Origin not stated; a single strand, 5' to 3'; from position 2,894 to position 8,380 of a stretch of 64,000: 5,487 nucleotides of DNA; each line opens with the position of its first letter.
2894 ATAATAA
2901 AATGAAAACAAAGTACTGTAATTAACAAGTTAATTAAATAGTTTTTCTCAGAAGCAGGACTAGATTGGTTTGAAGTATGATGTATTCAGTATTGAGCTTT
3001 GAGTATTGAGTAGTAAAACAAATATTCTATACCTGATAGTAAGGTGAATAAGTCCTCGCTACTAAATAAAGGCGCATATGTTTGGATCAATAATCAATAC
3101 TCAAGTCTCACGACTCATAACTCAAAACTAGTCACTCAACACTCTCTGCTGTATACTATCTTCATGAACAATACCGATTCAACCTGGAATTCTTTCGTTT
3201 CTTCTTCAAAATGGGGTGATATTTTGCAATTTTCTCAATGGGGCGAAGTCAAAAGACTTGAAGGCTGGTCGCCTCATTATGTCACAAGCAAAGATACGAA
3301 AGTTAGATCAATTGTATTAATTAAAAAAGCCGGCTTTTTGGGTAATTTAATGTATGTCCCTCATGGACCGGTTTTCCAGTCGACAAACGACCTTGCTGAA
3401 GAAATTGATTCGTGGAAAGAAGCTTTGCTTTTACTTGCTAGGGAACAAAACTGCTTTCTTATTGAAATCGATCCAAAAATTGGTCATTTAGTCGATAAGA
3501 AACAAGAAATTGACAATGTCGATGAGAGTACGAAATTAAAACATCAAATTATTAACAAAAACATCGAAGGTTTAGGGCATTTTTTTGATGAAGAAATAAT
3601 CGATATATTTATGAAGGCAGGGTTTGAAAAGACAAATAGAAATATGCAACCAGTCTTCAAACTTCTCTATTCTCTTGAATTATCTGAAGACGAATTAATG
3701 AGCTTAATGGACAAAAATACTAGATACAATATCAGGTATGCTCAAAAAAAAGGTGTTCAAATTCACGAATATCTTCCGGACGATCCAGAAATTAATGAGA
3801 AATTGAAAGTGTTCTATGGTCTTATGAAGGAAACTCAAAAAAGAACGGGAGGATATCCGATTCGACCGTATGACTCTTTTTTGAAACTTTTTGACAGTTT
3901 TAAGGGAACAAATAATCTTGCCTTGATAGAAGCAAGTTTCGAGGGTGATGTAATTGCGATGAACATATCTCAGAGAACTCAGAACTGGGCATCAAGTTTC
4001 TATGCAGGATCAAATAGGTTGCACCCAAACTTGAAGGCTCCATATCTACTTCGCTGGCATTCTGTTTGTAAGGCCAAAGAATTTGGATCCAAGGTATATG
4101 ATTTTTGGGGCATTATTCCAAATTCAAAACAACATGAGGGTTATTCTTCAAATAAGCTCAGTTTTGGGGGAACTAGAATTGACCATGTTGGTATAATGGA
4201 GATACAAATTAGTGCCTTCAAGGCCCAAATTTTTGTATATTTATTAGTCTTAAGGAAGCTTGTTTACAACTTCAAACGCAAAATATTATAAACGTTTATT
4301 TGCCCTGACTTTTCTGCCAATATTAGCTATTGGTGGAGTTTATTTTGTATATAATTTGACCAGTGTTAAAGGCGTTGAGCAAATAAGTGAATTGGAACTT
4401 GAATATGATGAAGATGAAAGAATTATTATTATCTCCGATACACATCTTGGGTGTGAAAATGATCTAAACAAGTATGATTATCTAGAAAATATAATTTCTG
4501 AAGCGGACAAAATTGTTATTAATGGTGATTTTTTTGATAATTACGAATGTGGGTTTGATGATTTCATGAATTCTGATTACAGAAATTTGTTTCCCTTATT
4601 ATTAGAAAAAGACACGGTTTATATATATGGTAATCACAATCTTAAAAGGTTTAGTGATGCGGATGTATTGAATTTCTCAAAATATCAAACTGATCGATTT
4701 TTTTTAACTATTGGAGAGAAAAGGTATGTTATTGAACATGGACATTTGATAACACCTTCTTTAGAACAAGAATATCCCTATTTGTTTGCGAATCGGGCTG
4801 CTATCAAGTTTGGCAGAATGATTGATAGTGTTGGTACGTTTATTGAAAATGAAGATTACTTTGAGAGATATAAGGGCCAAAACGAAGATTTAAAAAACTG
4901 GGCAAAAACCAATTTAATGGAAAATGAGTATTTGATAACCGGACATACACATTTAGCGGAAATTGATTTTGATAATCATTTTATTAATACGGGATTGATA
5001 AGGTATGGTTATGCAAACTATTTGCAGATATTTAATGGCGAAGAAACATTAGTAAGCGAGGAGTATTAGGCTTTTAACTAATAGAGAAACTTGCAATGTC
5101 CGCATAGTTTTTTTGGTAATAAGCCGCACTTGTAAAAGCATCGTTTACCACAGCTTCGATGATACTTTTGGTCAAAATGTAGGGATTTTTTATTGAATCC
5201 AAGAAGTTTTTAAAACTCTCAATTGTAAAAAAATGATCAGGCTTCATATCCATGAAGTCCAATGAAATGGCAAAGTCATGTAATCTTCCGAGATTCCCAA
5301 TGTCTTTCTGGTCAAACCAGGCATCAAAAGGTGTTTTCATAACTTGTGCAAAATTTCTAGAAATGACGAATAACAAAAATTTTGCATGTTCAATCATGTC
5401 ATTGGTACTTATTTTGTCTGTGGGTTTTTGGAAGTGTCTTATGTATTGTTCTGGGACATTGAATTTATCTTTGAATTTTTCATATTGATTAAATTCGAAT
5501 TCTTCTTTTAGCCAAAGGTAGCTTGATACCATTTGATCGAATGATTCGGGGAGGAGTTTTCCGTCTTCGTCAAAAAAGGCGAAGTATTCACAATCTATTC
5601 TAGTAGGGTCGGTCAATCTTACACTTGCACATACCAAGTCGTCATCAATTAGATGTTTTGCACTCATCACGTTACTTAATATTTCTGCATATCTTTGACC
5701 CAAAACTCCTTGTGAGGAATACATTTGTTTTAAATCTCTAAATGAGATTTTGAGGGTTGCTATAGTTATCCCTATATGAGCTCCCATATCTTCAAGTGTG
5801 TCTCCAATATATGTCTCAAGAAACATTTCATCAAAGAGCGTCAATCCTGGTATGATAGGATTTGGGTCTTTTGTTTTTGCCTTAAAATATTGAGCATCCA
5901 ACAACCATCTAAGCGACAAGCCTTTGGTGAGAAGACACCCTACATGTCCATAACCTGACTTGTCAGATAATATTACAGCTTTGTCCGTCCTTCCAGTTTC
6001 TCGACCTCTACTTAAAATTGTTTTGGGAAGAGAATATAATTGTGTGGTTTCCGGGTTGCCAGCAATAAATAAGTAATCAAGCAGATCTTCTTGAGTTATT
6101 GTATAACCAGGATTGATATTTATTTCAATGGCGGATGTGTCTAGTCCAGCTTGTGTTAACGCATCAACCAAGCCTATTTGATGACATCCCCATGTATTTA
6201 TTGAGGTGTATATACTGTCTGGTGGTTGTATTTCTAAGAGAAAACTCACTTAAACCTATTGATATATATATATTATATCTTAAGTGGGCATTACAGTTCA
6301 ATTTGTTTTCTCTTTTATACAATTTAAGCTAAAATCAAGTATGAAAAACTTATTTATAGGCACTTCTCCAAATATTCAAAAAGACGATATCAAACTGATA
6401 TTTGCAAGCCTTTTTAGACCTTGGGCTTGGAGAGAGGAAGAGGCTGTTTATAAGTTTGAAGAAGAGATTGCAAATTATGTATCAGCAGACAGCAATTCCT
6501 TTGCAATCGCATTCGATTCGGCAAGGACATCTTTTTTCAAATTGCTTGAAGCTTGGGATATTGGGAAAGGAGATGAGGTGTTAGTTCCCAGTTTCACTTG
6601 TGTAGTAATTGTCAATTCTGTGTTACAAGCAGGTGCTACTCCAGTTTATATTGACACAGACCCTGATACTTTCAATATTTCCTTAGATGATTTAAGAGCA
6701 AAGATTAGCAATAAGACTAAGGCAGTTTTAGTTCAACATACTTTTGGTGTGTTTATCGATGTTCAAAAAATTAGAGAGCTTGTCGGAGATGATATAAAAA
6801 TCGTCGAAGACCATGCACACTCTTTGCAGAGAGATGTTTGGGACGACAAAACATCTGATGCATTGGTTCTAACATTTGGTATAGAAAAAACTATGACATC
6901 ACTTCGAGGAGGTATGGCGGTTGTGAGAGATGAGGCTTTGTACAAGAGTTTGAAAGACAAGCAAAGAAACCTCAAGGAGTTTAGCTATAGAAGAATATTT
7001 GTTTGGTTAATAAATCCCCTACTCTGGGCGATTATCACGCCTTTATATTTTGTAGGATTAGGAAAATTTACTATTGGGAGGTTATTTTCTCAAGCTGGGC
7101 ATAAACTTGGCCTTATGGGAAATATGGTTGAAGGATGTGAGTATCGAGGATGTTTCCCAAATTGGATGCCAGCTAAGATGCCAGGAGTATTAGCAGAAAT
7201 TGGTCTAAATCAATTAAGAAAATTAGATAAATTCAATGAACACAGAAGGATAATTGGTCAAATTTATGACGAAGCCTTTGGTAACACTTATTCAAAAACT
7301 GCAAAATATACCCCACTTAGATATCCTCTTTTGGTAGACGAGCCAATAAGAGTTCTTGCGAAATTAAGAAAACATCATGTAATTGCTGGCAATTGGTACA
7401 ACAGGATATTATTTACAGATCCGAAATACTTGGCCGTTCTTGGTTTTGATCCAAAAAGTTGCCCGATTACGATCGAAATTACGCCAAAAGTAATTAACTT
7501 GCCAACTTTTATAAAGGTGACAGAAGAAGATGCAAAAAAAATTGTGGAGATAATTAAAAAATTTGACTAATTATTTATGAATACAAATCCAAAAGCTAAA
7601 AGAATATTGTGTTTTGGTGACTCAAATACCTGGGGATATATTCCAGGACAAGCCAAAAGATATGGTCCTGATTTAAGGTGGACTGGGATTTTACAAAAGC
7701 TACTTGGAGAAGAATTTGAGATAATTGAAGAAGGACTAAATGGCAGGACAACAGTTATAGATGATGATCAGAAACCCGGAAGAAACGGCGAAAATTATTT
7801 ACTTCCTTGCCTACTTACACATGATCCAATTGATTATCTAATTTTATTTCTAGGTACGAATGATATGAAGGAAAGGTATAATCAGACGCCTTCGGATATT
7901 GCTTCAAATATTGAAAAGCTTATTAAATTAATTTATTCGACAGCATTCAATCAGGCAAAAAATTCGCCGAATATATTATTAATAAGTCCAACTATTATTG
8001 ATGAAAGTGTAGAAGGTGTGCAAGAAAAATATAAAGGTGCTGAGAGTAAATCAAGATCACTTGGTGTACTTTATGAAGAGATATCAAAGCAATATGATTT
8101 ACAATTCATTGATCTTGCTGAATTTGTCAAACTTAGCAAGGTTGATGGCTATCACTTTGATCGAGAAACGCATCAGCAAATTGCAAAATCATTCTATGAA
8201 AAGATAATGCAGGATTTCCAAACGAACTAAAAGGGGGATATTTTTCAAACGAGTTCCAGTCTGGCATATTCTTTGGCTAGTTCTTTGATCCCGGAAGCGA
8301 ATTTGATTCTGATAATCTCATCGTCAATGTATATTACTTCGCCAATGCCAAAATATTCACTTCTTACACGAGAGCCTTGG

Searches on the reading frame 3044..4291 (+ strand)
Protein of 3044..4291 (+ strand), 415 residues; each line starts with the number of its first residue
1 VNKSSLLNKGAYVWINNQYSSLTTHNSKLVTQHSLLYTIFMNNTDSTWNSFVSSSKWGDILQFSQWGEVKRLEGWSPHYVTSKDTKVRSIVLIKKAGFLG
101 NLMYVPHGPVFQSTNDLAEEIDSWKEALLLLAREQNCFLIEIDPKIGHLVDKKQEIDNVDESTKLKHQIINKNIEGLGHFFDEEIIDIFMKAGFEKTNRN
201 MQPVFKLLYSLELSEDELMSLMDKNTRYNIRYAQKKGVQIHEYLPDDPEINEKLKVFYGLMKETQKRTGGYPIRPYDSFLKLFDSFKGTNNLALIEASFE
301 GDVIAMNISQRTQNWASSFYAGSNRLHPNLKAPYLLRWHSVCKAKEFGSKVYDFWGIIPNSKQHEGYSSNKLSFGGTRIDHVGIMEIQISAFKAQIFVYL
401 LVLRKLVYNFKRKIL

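Call 51: search_protein_families(library=pfam, proteins=[window:3044-4291:+], max_evalue=0.00001)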
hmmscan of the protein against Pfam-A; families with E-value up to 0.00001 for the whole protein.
window:3044-4291:+ (415 aa): 2 families
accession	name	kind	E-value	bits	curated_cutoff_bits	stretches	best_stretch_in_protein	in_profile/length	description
PF02388.22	FemAB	-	2e-33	116.3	24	2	44-300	2-241/406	FemAB family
PF13480.13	Acetyltransf_6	-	8.3e-08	32.9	22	1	224-356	1-136/143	Acetyltransferase (GNAT) domain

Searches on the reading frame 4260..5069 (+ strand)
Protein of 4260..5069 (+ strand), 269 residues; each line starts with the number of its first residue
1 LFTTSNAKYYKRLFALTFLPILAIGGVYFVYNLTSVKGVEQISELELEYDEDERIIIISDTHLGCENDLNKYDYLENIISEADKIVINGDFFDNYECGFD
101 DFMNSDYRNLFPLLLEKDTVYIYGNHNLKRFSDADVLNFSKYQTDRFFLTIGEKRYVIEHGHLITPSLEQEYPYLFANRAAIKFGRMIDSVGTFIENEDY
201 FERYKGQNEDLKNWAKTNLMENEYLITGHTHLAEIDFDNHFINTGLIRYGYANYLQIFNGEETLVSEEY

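Call 51: search_protein_families(library=pfam, proteins=[window:4260-5069:+], max_evalue=0.00001)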
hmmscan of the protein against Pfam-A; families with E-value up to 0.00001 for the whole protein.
window:4260-5069:+ (269 aa): 2 families
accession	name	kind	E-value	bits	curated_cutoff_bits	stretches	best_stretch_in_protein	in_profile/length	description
PF00149.33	Metallophos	-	1.2e-09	39.3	21.5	1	54-231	2-189/191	Calcineurin-like phosphoesterase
PF12850.12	Metallophos_2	-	1.7e-09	38.3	27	1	54-245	2-133/154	Calcineurin-like phosphoesterase superfamily domain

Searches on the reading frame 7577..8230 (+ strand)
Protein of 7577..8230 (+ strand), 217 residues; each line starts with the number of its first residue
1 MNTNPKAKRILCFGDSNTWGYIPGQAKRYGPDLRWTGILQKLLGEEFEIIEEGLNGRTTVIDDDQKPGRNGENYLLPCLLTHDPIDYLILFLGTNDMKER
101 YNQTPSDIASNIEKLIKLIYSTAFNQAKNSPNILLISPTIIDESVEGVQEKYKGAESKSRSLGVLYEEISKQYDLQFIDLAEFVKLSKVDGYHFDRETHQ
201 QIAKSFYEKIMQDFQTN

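Call 51: search_protein_families(library=pfam, proteins=[window:7577-8230:+], max_evalue=0.00001)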
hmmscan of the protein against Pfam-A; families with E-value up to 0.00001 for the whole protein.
window:7577-8230:+ (217 aa): 2 families
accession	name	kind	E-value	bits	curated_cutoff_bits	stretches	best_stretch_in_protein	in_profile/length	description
PF13472.12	Lipase_GDSL_2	-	8.4e-17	62.7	32.9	1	12-199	1-176/178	GDSL-like Lipase/Acylhydrolase family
PF00657.28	Lipase_GDSL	-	1.8e-09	38.5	23.6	1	10-205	1-207/208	GDSL-like Lipase/Acylhydrolase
